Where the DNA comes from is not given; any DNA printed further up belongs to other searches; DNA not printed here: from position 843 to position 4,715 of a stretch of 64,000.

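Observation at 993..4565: Single-polypeptide TerB-like + 2×FHA + ABC ATPase + ABC-2 permease transporter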

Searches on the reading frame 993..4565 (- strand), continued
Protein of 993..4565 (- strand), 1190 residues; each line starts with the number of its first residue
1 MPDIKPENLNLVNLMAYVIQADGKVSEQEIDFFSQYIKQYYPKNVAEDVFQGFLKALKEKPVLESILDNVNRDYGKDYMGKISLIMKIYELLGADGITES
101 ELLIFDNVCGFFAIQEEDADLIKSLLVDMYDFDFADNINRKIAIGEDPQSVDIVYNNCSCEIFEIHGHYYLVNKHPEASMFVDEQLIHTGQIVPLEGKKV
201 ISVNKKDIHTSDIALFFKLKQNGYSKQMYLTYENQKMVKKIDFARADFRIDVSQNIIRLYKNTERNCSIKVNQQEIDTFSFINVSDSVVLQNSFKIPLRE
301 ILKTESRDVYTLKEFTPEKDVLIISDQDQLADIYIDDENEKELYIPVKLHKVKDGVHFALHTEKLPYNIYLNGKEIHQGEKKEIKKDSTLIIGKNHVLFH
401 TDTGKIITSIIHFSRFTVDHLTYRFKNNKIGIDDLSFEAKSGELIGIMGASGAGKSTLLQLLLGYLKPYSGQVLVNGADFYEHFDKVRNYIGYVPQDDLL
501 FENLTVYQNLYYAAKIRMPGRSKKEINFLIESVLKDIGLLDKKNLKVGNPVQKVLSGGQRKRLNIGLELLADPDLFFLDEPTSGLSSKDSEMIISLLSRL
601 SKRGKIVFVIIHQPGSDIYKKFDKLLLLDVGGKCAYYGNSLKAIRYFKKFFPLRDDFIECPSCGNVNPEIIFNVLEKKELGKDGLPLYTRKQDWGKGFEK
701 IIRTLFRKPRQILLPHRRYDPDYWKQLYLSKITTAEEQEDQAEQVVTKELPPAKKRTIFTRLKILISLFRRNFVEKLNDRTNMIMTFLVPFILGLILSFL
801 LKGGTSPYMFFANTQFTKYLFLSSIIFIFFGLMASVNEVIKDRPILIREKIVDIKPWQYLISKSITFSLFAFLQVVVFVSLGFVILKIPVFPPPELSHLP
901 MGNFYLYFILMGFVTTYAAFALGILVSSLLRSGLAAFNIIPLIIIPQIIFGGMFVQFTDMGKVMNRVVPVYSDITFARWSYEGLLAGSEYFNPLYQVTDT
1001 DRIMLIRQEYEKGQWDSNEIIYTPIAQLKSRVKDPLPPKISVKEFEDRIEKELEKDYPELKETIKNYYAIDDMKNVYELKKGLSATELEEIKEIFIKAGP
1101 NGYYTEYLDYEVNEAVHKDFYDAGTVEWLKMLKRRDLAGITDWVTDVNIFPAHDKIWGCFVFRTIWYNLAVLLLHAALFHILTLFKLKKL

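Call 35: find_encoding_contigs(protein=P0006, flank=7000, max_places=2)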
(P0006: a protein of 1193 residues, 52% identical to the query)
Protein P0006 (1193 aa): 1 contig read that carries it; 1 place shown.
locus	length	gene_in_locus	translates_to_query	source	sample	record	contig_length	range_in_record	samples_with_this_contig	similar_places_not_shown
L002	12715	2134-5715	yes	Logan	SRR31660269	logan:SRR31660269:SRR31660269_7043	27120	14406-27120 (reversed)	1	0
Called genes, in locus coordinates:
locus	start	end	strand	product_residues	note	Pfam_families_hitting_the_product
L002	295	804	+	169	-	PF00881:Nitroreductase, PF14512:TM1586_NiRdase (weak), PF00881:Nitroreductase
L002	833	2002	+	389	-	PF26329:DUF8084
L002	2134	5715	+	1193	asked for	PF05099:TerB (weak), PF00005:ABC_tran, PF01061:ABC2_membrane, PF12698:ABC2_membrane_3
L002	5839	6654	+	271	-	-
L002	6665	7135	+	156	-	-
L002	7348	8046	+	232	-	-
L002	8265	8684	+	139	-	-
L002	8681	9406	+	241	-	PF00588:SpoU_methylase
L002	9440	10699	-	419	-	PF02844:GARS_N, PF01071:GARS_A, PF02655:ATP-grasp_3, PF02843:GARS_C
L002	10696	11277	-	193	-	PF00551:Formyl_trans_N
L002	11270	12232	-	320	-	PF00586:AIRS, PF02769:AIRS_C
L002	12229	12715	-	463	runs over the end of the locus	PF13230:GATase_4 (weak), PF13522:GATase_6, PF13537:GATase_7, PF00156:Pribosyltran (weak)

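Call 36: find_encoding_contigs(protein=P0015, flank=7000, max_places=2)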
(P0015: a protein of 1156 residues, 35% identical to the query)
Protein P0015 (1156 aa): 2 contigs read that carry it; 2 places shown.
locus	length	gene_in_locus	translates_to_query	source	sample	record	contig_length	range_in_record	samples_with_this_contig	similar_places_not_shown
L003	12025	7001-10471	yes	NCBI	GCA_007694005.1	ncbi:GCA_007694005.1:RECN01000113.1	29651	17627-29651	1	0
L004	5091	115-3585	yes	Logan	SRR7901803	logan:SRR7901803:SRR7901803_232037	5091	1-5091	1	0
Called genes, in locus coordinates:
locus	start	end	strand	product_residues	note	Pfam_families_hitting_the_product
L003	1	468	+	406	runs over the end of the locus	-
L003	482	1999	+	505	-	-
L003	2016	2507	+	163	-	-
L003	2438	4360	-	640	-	PF20308:TPR-S, PF00211:Guanylate_cyc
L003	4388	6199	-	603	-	-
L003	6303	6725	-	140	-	-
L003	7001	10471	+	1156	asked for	PF05099:TerB (weak), PF00005:ABC_tran, PF01061:ABC2_membrane, PF12698:ABC2_membrane_3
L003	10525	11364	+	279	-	-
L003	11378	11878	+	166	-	-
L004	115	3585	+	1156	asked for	PF05099:TerB (weak), PF00005:ABC_tran, PF01061:ABC2_membrane, PF12698:ABC2_membrane_3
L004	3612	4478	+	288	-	-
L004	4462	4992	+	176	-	-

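Call 38: find_encoding_contigs(protein=P0002, flank=7000, max_places=2)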
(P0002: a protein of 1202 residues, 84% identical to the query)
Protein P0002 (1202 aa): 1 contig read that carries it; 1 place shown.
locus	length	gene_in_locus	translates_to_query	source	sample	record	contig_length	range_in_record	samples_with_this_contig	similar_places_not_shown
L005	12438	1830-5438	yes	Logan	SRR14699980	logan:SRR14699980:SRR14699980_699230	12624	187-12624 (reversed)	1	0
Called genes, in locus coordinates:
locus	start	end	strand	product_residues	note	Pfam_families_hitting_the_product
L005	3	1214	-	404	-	?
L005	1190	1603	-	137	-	-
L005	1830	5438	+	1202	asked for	PF05099:TerB (weak), PF00005:ABC_tran, PF01061:ABC2_membrane, PF12698:ABC2_membrane_3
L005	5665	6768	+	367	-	PF00404:Dockerin_1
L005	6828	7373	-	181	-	PF01965:DJ-1_PfpI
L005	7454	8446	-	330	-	PF20551:DUF6765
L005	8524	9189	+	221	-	PF00702:Hydrolase, PF13419:HAD_2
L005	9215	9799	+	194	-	-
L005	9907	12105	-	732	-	PF00759:Glyco_hydro_9, PF00942:CBM_3, PF00404:Dockerin_1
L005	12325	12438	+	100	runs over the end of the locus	?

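Call 39: find_encoding_contigs(protein=P0005, flank=7000, max_places=2)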
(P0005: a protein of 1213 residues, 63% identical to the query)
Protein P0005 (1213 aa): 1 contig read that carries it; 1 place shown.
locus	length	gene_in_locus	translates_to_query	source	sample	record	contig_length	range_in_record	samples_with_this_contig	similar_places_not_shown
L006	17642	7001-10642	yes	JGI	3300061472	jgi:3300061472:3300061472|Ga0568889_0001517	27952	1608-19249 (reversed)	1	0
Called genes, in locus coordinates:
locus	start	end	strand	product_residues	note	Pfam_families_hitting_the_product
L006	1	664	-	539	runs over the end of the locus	PF06418:CTP_synth_N, PF00117:GATase, PF07722:Peptidase_C26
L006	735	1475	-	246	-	PF01553:Acyltransferase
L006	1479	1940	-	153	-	PF04246:RseC_MucC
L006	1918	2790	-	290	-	PF13277:YmdB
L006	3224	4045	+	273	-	-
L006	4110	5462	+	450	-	PF13367:PrsW-protease (weak)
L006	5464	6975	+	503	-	PF00089:Trypsin, PF13365:Trypsin_2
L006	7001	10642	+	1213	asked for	PF05099:TerB, PF00005:ABC_tran, PF01061:ABC2_membrane, PF12698:ABC2_membrane_3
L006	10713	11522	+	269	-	-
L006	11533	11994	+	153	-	-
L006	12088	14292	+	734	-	-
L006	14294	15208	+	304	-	-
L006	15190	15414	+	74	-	-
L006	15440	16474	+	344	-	PF06742:DUF1214 (faint)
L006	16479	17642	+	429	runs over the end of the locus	PF17784:Sulfotransfer_4 (faint), PF00685:Sulfotransfer_1, PF13469:Sulfotransfer_3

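Call 40: find_encoding_contigs(protein=P0009, flank=7000, max_places=2)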
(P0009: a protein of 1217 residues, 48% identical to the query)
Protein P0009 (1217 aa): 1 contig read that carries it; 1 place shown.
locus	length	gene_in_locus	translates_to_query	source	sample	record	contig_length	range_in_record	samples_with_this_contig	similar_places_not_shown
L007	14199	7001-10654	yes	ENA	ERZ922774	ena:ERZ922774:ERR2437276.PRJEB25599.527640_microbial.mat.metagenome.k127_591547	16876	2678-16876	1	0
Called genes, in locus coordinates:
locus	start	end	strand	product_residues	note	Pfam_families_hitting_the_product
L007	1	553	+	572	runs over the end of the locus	PF00672:HAMP (weak), PF00015:MCPsignal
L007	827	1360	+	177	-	-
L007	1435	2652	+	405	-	-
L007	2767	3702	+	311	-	PF13367:PrsW-protease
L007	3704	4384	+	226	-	-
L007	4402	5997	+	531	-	PF13365:Trypsin_2, PF13620:CarboxypepD_reg (faint)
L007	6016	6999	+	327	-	-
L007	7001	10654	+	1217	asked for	PF05099:TerB (faint), PF00005:ABC_tran, PF01061:ABC2_membrane, PF12698:ABC2_membrane_3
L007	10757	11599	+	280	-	-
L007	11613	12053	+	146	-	-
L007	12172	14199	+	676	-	?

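Call 42: find_encoding_contigs(protein=P0023, flank=6000, max_places=2)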
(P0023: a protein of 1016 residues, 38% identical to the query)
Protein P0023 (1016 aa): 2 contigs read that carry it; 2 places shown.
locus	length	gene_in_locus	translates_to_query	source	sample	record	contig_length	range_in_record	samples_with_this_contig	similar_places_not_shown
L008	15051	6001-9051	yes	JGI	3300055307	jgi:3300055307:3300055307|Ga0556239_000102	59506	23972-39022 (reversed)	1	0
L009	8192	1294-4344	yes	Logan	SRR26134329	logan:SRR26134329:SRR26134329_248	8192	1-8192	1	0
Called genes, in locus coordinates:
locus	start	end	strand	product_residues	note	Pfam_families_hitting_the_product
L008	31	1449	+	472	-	PF06123:CreD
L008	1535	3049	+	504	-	PF02310:B12-binding, PF04055:Radical_SAM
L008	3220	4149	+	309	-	PF01738:DLH (faint), PF20434:BD-FAE, PF00561:Abhydrolase_1 (faint), PF07859:Abhydrolase_3, PF00326:Peptidase_S9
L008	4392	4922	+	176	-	-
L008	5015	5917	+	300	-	-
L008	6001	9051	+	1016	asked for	PF05099:TerB, PF00005:ABC_tran, PF01061:ABC2_membrane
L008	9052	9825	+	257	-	PF02698:DUF218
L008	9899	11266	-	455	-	PF00171:Aldedh, PF05893:LuxC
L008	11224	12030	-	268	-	PF07264:EI24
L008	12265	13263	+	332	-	PF01515:PTA_PTB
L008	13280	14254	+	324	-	PF02737:3HCDH_N, PF03721:UDPG_MGDP_dh_N, PF00725:3HCDH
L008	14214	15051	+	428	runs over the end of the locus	PF00871:Acetate_kinase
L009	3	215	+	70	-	?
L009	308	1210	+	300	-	-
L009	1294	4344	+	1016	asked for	PF05099:TerB, PF00005:ABC_tran, PF01061:ABC2_membrane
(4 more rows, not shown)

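Call 43: find_encoding_contigs(protein=P0112, flank=6000, max_places=2)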
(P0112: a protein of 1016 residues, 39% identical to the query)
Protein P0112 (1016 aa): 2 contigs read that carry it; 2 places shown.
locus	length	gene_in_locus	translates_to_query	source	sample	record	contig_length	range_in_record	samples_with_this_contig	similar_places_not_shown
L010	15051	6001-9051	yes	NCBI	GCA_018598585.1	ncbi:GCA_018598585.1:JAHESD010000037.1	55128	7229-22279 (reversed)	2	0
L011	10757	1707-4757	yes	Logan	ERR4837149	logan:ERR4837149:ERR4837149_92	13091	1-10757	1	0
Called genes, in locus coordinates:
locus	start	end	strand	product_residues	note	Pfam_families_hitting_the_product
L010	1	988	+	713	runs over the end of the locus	PF13620:CarboxypepD_reg, PF13715:CarbopepD_reg_2, PF07715:Plug (faint)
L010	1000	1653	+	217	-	-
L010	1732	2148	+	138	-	-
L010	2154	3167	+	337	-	PF06580:His_kinase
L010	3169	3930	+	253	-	PF00072:Response_reg, PF04397:LytTR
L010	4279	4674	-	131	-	PF00072:Response_reg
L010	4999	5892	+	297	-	-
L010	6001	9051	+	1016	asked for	PF05099:TerB, PF00005:ABC_tran, PF01061:ABC2_membrane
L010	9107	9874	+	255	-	PF02698:DUF218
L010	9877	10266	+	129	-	PF00581:Rhodanese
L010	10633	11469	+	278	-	PF00561:Abhydrolase_1, PF12146:Hydrolase_4, PF12697:Abhydrolase_6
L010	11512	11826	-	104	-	-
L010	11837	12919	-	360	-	PF04773:FecR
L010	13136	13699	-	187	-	PF04542:Sigma70_r2, PF08281:Sigma70_r4_2, PF04545:Sigma70_r4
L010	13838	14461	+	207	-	-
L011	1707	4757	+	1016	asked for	PF05099:TerB, PF00005:ABC_tran, PF01061:ABC2_membrane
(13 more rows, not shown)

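Call 44: find_encoding_contigs(protein=P0016, flank=6000, max_places=2)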
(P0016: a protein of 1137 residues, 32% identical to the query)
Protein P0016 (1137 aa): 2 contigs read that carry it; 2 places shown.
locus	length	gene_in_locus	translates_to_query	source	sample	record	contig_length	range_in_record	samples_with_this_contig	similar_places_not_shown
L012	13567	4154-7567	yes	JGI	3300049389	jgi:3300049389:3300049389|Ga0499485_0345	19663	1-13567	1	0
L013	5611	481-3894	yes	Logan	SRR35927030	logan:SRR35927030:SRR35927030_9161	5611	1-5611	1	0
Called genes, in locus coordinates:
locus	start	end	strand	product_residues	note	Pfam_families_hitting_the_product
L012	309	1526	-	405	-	PF00579:tRNA-synt_1b, PF22421:SYY_C-terminal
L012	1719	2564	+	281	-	PF14512:TM1586_NiRdase (faint), PF00881:Nitroreductase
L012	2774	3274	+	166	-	PF00578:AhpC-TSA, PF08534:Redoxin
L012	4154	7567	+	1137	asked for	PF00005:ABC_tran, PF19055:ABC2_membrane_7 (faint), PF01061:ABC2_membrane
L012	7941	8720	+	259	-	-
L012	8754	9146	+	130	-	-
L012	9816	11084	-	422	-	PF00817:IMS, PF11799:IMS_C, PF13438:DUF4113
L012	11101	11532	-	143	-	PF00717:Peptidase_S24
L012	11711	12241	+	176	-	PF13238:AAA_18 (weak), PF01202:SKI (weak)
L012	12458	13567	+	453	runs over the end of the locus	PF00772:DnaB, PF03796:DnaB_C, PF13481:AAA_25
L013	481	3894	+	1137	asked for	PF00005:ABC_tran, PF19055:ABC2_membrane_7 (faint), PF01061:ABC2_membrane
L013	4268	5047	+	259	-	-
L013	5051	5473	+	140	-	-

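Call 45: find_encoding_contigs(protein=P0001, flank=10000, max_places=2)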
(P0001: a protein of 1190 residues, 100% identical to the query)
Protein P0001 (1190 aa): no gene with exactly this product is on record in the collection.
